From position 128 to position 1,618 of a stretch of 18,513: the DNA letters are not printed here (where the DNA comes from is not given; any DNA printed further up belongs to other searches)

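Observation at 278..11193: IS-bracketed island encoding a candidate ESCRT-III / Vps4 / SPFH membrane-remodelling module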

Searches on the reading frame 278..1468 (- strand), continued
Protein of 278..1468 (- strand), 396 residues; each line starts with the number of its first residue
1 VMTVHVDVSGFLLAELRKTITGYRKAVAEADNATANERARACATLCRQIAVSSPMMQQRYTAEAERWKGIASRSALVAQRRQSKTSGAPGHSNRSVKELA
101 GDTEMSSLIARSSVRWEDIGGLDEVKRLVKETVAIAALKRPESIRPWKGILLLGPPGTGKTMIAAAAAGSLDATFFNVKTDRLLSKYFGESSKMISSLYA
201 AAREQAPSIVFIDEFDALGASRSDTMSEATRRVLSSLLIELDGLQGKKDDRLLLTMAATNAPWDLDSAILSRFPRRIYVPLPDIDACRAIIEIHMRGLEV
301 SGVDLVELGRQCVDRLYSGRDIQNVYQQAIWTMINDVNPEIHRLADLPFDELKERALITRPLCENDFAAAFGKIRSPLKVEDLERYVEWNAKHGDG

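Call 59: find_homologous_proteins(query=A2, max_evalue=1e-30)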
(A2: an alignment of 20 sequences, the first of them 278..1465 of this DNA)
Query A2 (20 sequences) (395 aa, profile of the alignment): 2486 proteins with E <= 1e-30 among 8000 candidates; the best 120 are listed.
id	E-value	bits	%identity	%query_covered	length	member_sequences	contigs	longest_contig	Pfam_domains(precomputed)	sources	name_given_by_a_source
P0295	1.7e-199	681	56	99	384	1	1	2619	PF09336.17,PF00004.36,PF13401.13,PF13191.13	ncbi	ncbi:ATP-binding protein [Archaeoglobus sp.]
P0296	2.3e-199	680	55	99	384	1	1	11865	PF09336.17,PF00004.36,PF13401.13,PF13191.13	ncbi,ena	-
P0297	2.4e-199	680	52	99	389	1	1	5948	PF00004.36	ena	-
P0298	4.6e-199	679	55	99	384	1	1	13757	PF09336.17,PF00004.36,PF13401.13,PF13191.13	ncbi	-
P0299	5.4e-199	679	53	99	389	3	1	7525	PF00004.36,PF13401.13,PF13191.13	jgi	-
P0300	1.1e-198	678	57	99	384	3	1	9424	PF09336.17,PF00004.36,PF13401.13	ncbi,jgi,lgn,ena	-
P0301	1.4e-197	675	53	99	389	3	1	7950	PF00004.36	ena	-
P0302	3.3e-197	673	53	99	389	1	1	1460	PF00004.36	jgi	-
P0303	3.6e-197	673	55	99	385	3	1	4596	PF09336.17,PF00004.36,PF13401.13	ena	-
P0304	8.0e-197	672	53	99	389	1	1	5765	PF00004.36,PF13401.13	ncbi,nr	ncbi:MAG: ATP-binding protein [Paludibacter sp.]|nr:ATP-binding protein [Paludibacter sp.]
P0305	1.3e-196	671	56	99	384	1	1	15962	PF09336.17,PF00004.36,PF13401.13,PF13191.13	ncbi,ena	-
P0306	1.5e-196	671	53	99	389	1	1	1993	PF00004.36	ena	-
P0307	6.9e-196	669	53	99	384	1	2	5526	PF09336.17,PF00004.36,PF13401.13,PF13191.13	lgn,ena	-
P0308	7.6e-196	669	56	99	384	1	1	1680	PF09336.17,PF00004.36,PF13401.13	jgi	jgi:SpoVK/Ycf46/Vps4 family AAA+-type ATPase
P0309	3.5e-195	667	54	99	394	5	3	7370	PF00004.36,PF13401.13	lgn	-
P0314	5.2e-193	659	57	99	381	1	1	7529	PF09336.17,PF00004.36,PF13401.13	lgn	-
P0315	8.9e-193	659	56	99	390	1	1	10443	PF09336.17,PF00004.36,PF07728.21,PF13191.13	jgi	-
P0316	1.1e-192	658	48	99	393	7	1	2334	PF09336.17,PF00004.36,PF13191.13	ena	-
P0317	1.2e-192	658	54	99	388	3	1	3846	PF09336.17,PF00004.36,PF13401.13,PF13191.13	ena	-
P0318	2.0e-192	658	48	99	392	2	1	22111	PF09336.17,PF00004.36,PF13191.13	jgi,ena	-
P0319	2.2e-192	657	48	99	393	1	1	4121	PF09336.17,PF00004.36,PF13191.13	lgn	-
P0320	2.5e-192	657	55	96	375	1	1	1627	PF09336.17,PF00004.36,PF13401.13,PF13191.13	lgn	-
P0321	8.2e-192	656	48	99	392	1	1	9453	PF09336.17,PF00004.36,PF13401.13,PF17862.8,PF13191.13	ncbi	-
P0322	9.4e-192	655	54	99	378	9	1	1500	PF09336.17,PF00004.36,PF13401.13,PF07728.21,PF13191.13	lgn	-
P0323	1.3e-191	655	57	99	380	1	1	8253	PF09336.17,PF00004.36,PF13401.13,PF07728.21,PF13191.13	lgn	-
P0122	2.6e-191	654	57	99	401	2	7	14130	PF09336.17,PF00004.36,PF07728.21,PF13191.13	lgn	-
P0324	2.9e-191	654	52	99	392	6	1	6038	PF09336.17,PF00004.36,PF13401.13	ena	-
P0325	4.2e-191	653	57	99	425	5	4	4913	PF09336.17,PF00004.36,PF13191.13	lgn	-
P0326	4.5e-191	653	54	99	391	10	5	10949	PF09336.17,PF00004.36,PF13401.13,PF13191.13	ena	-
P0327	4.7e-191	653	61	99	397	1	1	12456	PF09336.17,PF00004.36,PF13191.13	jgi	-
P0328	5.0e-191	653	49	99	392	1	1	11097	PF09336.17,PF00004.36,PF17862.8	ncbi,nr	ncbi:MAG: ATP-binding protein [Methanoregula sp.]|nr:ATP-binding protein [Methanoregula sp.]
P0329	5.9e-191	653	48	99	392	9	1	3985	PF09336.17,PF00004.36,PF17862.8,PF13191.13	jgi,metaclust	metaclust:\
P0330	1.1e-190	652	62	99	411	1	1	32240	PF09336.17,PF00004.36,PF13191.13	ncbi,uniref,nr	ncbi:26S protease regulatory subunit [Methanogenium sp. MK-MG]|uniref:ATP-binding protein n=1 Tax=Me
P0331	2.6e-190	651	53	100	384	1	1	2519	PF09336.17,PF00004.36,PF13401.13,PF13191.13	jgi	jgi:SpoVK/Ycf46/Vps4 family AAA+-type ATPase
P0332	4.7e-190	650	51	99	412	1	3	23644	PF09336.17,PF00004.36,PF13401.13,PF13191.13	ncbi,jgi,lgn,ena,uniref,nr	ncbi:ATP-binding protein [Methanosarcina sp. UBA289]|uniref:ATP-binding protein n=1 Tax=Methanosarci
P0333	6.1e-190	649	51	99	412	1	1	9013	PF09336.17,PF00004.36,PF13401.13,PF13191.13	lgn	-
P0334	6.4e-190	649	57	99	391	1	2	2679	PF09336.17,PF00004.36,PF07728.21,PF13191.13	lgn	-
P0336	8.8e-190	649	53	99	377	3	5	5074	PF09336.17,PF00004.36,PF13401.13,PF13191.13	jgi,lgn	-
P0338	1.5e-189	648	48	99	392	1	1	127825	PF09336.17,PF00004.36,PF17862.8,PF13191.13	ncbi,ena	-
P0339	2.4e-189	647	60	99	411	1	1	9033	PF09336.17,PF00004.36,PF13191.13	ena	-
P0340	2.5e-189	647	51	99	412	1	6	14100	PF09336.17,PF00004.36,PF13401.13,PF13191.13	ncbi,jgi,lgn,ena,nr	ncbi:MAG: ATP-binding protein [Methanosarcina sp.]|nr:ATP-binding protein [Methanosarcina sp.] MDD38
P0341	2.9e-189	647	48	99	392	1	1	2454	PF09336.17,PF00004.36,PF17862.8,PF13191.13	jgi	-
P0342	3.3e-189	647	51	99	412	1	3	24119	PF09336.17,PF00004.36,PF13401.13,PF13191.13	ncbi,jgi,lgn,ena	jgi:SpoVK/Ycf46/Vps4 family AAA+-type ATPase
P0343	3.3e-189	647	48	99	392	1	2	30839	PF09336.17,PF00004.36,PF17862.8,PF13191.13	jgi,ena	-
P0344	4.3e-189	647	48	99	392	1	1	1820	PF09336.17,PF00004.36,PF17862.8,PF13191.13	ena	-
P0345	6.0e-189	646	52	99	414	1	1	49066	PF09336.17,PF00004.36,PF13401.13,PF13191.13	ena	-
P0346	6.6e-189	646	48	99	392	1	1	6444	PF09336.17,PF00004.36,PF17862.8,PF13191.13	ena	-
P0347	7.6e-189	646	47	99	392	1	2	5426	PF09336.17,PF00004.36,PF17862.8,PF13191.13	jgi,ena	-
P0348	8.6e-189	646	63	99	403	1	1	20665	PF09336.17,PF00004.36,PF13191.13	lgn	-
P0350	1.2e-188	645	48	98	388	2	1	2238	PF09336.17,PF00004.36,PF17862.8,PF13191.13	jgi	jgi:SpoVK/Ycf46/Vps4 family AAA+-type ATPase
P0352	1.2e-188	645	52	99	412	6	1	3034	PF09336.17,PF00004.36,PF13401.13,PF13191.13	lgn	-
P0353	1.3e-188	645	48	99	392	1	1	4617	PF09336.17,PF00004.36,PF17862.8,PF13191.13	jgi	-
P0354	1.4e-188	645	52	99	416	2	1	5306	PF09336.17,PF00004.36,PF13401.13,PF13191.13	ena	-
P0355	1.8e-188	645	53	99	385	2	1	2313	PF09336.17,PF00004.36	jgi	jgi:katanin p60 ATPase-containing subunit A1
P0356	1.9e-188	644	47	99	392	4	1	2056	PF09336.17,PF00004.36,PF13191.13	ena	-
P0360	3.1e-188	644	49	99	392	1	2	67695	PF09336.17,PF00004.36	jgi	jgi:SpoVK/Ycf46/Vps4 family AAA+-type ATPase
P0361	3.3e-188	644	50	99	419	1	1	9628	PF09336.17,PF00004.36,PF13191.13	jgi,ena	-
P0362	3.4e-188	644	49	99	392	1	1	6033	PF09336.17,PF00004.36,PF17862.8,PF13191.13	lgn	-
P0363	3.7e-188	643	49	99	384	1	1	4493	PF09336.17,PF00004.36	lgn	-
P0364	4.9e-188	643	52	99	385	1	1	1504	PF09336.17,PF00004.36,PF13401.13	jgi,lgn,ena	-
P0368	6.2e-188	643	56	98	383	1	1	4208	PF09336.17,PF00004.36,PF13401.13,PF13191.13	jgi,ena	-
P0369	6.3e-188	643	56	99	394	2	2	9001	PF09336.17,PF00004.36,PF07728.21,PF13191.13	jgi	-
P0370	6.4e-188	643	56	98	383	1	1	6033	PF09336.17,PF00004.36,PF13401.13,PF13191.13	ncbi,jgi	jgi:SpoVK/Ycf46/Vps4 family AAA+-type ATPase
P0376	1.6e-187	641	48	99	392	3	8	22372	PF09336.17,PF00004.36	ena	-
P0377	1.9e-187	641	55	98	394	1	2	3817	PF09336.17,PF00004.36,PF05496.19,PF13191.13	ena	-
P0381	2.8e-187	641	48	99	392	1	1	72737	PF09336.17,PF00004.36,PF17862.8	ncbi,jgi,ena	ncbi:MAG: ATP-binding protein [Methanoregula sp.]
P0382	3.3e-187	640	47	99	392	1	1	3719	PF09336.17,PF00004.36,PF17862.8,PF13191.13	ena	-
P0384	3.8e-187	640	55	99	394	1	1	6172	PF09336.17,PF00004.36,PF05496.19,PF13191.13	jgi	-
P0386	4.8e-187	640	50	99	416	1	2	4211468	PF09336.17,PF00004.36,PF13401.13,PF13191.13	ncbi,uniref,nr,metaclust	ncbi:Cell division protein FtsH [Methanosarcina sp. MTP4]|uniref:ATP-binding protein n=1 Tax=Methano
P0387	5.0e-187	640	55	99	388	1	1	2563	PF09336.17,PF00004.36,PF13401.13,PF13191.13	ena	-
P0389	6.3e-187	639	51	94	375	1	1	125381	PF09336.17,PF00004.36,PF13191.13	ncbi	ncbi:MAG: ATP-binding protein [Archaeoglobaceae archaeon]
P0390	1.0e-186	639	49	99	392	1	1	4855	PF09336.17,PF00004.36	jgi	jgi:SpoVK/Ycf46/Vps4 family AAA+-type ATPase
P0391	1.1e-186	639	50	99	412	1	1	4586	PF09336.17,PF00004.36,PF13191.13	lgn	-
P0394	1.2e-186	638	47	99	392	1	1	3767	PF09336.17,PF00004.36,PF13401.13,PF17862.8,PF13191.13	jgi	-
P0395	1.3e-186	638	55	98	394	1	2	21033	PF09336.17,PF00004.36,PF05496.19,PF13191.13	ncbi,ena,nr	ncbi:ATP-binding protein [Thermococci archaeon]|nr:MAG: ATP-binding protein [Thermococci archaeon]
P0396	1.9e-186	638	50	99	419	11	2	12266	PF09336.17,PF00004.36,PF13401.13,PF13191.13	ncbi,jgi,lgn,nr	ncbi:TPA: AAA family ATPase [Methanosarcinaceae archaeon]|nr:AAA family ATPase [Methanosarcinaceae a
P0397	2.2e-186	638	48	99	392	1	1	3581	PF09336.17,PF00004.36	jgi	jgi:katanin p60 ATPase-containing subunit A1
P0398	2.2e-186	638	55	99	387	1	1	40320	PF09336.17,PF00004.36,PF13401.13,PF13191.13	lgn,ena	-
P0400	2.6e-186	637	54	99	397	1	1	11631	PF09336.17,PF00004.36,PF05496.19,PF13191.13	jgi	-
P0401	2.8e-186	637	48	99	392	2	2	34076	PF09336.17,PF00004.36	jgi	jgi:katanin p60 ATPase-containing subunit A1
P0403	3.5e-186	637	48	99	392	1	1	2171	PF09336.17,PF00004.36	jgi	jgi:SpoVK/Ycf46/Vps4 family AAA+-type ATPase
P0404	3.6e-186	637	47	99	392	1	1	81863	PF09336.17,PF00004.36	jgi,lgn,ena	-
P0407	5.5e-186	636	47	99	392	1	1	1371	PF09336.17,PF00004.36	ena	-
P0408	6.8e-186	636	56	98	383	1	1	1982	PF09336.17,PF00004.36,PF13401.13,PF13191.13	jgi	-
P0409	7.0e-186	636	48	99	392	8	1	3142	PF09336.17,PF00004.36,PF13191.13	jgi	jgi:katanin p60 ATPase-containing subunit A1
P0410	8.5e-186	636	50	99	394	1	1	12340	PF09336.17,PF00004.36,PF07728.21,PF13191.13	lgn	-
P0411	1.1e-185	635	47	99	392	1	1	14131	PF09336.17,PF00004.36,PF17862.8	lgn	-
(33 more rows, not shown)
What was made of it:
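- On Vps4/CdvC (meiotic-clade AAA+ ATPase of ESCRT systems): PF09336 is precomputed on most of the 120 homologues (call 59).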

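Call 64: find_encoding_contigs(protein=P0386, flank=8000, max_places=1)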
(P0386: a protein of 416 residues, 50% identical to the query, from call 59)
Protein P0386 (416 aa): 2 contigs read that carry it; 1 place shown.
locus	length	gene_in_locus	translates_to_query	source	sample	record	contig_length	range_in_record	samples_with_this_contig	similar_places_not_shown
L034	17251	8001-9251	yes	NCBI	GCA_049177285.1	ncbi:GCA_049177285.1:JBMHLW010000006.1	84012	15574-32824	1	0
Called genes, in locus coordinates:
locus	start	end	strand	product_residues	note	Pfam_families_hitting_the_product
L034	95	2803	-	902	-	PF00069:Pkinase, PF07714:PK_Tyr_Ser-Thr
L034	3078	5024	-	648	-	-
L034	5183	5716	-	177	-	-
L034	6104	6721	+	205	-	-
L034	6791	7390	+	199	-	-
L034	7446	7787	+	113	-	PF13176:TPR_7 (faint), PF13431:TPR_17 (faint), PF13374:TPR_10 (weak), PF00515:TPR_1, PF07719:TPR_2, PF13181:TPR_8, PF13428:TPR_14 (weak), PF13414:TPR_11, +1 more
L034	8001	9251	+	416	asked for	PF09336:Vps4_C (faint), PF13191:AAA_16 (faint), PF13401:AAA_22 (faint), PF00004:AAA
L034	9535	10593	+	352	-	-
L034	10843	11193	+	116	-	PF13432:TPR_16 (faint), PF00515:TPR_1, PF07719:TPR_2 (weak), PF13181:TPR_8 (weak), PF13414:TPR_11 (weak)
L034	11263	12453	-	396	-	PF00890:FAD_binding_2 (weak), PF01134:GIDA (weak), PF01266:DAO (weak), PF03486:HI0933_like (weak), PF05834:Lycopene_cycl (weak), PF07992:Pyr_redox_2 (weak), PF12831:FAD_oxidored, PF22578:GGR_cat, +3 more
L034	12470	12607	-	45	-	-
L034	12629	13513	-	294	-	PF13489:Methyltransf_23, PF00891:Methyltransf_2 (weak), PF01209:Ubie_methyltran, PF02390:Methyltransf_4, PF13649:Methyltransf_25, PF13847:Methyltransf_31, PF08241:Methyltransf_11, PF08242:Methyltransf_12, +1 more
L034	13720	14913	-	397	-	PF00909:Ammonium_transp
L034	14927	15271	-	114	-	PF00543:P-II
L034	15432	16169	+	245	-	PF00909:Ammonium_transp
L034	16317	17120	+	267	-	PF01022:HTH_5 (weak), PF04060:FeS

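Call 66: list_cluster_members(proteins=[P0386, L034:3078-5024:-, L034:5183-5716:-, L034:6104-6721:+, L034:6791-7390:+, L015:4039-5223:-, L015:7939-9570:+, L015:6722-7327:+])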
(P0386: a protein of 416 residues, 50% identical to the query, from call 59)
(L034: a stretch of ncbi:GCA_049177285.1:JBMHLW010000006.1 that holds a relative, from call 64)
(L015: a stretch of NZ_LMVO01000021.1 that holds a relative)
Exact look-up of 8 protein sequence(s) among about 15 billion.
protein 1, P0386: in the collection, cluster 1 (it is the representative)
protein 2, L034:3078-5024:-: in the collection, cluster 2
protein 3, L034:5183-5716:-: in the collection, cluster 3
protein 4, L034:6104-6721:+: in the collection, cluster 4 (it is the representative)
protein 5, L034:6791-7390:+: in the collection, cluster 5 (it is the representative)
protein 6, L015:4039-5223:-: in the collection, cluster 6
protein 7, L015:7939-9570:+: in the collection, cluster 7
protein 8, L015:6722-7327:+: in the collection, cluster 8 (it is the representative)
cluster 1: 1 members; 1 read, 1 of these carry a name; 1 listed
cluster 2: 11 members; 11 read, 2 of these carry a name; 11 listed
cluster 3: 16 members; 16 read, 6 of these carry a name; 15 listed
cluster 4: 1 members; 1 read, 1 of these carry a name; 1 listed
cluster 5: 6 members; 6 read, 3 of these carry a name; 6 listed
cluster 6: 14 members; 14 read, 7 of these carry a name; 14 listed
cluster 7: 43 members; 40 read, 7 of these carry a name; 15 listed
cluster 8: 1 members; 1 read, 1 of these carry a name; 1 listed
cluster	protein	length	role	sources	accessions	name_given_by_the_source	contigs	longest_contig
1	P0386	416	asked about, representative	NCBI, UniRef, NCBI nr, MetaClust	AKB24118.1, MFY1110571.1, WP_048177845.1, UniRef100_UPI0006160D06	Cell division protein FtsH [Methanosarcina sp. MTP4] | ATP-binding protein n=1 Tax=Methanosarcina sp. MTP4 TaxID=1434100 RepID=UPI0006160D06 | AAA family ATPase [Methanosarcina sp. MTP4]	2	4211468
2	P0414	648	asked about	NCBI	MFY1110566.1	MAG: hypothetical protein AB3K77_02640 [Methanosarcinaceae archaeon]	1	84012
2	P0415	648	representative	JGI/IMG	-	-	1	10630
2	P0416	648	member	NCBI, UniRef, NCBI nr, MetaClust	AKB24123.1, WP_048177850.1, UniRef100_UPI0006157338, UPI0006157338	hypothetical protein MSMTP_0654 [Methanosarcina sp. MTP4] | hypothetical protein n=1 Tax=Methanosarcina sp. MTP4 TaxID=1434100 RepID=UPI0006157338 | hypothetical protein [Methanosarcina sp. MTP4]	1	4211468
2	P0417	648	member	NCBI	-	-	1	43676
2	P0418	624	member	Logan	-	-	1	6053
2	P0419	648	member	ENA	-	-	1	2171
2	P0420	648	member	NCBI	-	-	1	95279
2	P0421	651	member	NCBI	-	-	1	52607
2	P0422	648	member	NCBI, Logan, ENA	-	-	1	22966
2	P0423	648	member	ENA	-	-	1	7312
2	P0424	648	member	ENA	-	-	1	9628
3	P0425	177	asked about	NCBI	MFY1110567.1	MAG: hypothetical protein AB3K77_02645 [Methanosarcinaceae archaeon]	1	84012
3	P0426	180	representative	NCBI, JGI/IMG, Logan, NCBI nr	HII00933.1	TPA: hypothetical protein HA351_04530 [Methanosarcinaceae archaeon] | hypothetical protein [Methanosarcinaceae archaeon]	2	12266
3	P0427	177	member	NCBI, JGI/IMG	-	hypothetical protein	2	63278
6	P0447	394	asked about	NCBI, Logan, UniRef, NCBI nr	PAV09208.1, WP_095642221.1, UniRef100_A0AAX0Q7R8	ATP-binding protein [Methanocorpusculum parvum] | Cell division protein n=1 Tax=Methanocorpusculum parvum TaxID=2193 RepID=A0AAX0Q7R8_9EURY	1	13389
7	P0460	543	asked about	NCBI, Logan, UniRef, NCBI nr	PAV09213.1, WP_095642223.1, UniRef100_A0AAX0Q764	zinc-ribbon domain-containing protein [Methanocorpusculum parvum] | DZANK-type domain-containing protein n=1 Tax=Methanocorpusculum parvum TaxID=2193 ...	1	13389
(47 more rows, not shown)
